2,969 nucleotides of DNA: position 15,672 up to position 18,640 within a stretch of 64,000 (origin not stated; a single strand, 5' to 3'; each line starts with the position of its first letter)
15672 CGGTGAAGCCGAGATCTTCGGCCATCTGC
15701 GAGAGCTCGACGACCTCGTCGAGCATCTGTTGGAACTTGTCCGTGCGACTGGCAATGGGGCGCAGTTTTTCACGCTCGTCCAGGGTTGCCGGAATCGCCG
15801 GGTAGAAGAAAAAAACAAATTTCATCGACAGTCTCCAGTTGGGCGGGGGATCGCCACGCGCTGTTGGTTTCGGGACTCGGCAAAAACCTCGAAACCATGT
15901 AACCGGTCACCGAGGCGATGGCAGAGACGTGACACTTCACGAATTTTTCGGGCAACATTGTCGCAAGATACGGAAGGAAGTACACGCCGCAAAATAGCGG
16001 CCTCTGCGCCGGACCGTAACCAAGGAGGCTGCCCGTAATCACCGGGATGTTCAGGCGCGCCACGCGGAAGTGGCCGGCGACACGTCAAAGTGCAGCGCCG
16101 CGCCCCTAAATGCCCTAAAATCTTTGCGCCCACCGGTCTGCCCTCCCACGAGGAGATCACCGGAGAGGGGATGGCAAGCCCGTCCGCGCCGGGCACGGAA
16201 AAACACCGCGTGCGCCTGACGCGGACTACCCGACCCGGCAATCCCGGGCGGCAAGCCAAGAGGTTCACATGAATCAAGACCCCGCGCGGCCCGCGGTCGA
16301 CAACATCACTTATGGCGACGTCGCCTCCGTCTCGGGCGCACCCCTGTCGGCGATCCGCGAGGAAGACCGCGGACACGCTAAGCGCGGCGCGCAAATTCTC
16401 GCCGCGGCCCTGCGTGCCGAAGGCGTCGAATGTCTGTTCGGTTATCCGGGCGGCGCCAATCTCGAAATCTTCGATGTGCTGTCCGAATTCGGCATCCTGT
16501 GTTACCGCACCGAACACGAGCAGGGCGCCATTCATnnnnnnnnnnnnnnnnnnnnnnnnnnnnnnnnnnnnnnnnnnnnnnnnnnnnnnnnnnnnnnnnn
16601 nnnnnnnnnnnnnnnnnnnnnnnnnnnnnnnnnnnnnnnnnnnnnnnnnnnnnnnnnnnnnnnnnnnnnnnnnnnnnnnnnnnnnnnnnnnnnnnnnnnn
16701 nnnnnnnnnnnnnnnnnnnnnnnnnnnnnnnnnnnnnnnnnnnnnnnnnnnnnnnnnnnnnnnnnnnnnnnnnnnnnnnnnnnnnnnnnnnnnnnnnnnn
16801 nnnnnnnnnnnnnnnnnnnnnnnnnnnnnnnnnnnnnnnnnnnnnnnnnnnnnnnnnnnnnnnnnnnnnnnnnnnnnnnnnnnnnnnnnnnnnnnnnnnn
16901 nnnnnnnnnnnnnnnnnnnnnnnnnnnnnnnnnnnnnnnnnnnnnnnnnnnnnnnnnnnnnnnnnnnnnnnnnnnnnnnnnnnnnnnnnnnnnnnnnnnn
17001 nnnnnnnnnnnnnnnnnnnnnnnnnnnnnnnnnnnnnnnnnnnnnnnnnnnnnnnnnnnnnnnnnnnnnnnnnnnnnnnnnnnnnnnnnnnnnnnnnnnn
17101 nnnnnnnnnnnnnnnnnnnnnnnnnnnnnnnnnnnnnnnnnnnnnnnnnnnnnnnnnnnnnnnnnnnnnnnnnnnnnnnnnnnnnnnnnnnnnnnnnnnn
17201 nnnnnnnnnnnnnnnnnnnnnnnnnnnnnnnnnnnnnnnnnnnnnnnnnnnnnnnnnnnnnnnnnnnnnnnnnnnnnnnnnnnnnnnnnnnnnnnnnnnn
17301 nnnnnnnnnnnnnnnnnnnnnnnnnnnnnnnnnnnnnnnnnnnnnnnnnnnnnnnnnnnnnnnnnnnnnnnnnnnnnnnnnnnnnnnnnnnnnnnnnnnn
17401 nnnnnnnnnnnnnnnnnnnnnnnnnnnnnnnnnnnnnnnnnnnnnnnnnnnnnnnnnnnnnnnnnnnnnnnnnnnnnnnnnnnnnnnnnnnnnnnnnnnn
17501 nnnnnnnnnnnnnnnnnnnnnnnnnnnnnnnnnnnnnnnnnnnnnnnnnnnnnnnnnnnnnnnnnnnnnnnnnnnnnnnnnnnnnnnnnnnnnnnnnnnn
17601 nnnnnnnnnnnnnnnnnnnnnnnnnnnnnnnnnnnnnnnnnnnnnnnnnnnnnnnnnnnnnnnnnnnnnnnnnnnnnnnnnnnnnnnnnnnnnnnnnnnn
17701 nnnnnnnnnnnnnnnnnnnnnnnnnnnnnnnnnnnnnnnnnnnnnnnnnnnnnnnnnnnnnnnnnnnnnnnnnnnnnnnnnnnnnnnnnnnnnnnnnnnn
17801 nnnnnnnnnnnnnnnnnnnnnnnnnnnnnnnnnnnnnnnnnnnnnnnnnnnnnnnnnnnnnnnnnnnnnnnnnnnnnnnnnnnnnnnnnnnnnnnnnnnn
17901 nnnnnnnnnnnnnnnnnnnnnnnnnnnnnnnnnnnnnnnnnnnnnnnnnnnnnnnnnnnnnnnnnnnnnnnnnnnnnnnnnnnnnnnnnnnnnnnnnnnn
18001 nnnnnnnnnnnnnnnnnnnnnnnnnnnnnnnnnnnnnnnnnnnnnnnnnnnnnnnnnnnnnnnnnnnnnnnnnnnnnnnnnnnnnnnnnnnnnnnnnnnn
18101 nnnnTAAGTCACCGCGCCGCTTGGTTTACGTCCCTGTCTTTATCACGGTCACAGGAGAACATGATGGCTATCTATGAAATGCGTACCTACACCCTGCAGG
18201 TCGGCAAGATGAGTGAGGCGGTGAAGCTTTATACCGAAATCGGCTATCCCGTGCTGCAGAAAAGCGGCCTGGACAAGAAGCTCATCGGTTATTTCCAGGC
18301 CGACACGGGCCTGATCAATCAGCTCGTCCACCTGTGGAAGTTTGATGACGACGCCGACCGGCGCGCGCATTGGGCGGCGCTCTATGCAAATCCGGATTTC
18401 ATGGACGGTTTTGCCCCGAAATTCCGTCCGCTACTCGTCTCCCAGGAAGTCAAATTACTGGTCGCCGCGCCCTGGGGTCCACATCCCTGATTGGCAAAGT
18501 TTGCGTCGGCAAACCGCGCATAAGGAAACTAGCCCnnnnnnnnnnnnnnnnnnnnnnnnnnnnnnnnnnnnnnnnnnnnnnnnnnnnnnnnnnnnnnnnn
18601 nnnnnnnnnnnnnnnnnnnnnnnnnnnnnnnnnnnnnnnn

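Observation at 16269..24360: MarR-controlled BVMO / thiolase-like / SDR operon converging on a TPP-enzyme / NIPSNAP / P450 operon: candidate alicyclic-ketone or terpenoid degradation island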

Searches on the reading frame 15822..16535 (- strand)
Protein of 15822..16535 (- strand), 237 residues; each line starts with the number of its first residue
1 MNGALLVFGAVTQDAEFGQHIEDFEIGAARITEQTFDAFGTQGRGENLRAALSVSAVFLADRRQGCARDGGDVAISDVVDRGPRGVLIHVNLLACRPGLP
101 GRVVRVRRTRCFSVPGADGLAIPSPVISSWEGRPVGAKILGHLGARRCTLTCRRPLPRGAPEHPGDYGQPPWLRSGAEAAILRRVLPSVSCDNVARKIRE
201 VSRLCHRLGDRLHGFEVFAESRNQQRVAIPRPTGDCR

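Call 8: search_protein_families(library=pfam, proteins=[window:15822-16535:-])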
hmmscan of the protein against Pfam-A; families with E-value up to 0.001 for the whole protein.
window:15822-16535:- (237 aa): 0 families

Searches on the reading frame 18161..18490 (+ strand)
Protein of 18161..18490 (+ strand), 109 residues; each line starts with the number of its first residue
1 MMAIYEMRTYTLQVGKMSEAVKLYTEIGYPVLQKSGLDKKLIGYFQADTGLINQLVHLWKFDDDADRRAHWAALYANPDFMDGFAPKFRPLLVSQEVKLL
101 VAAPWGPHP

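Call 3: search_protein_families(library=pfam, proteins=[window:18161-18490:+])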
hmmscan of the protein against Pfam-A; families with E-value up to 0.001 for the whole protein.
window:18161-18490:+ (109 aa): 1 family
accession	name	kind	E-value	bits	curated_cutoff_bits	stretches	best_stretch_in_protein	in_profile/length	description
PF07978.19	NIPSNAP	-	7.3e-21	74.7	22.3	1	5-107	1-102/102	NIPSNAP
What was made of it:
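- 18164..18490 (+): NIPSNAP-domain protein, 108 aa. Call 3.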

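Call 7: search_protein_families(library=ncbifam, proteins=[window:18161-18490:+])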
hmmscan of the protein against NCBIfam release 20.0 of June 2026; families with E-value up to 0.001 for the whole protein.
window:18161-18490:+ (109 aa): 0 families
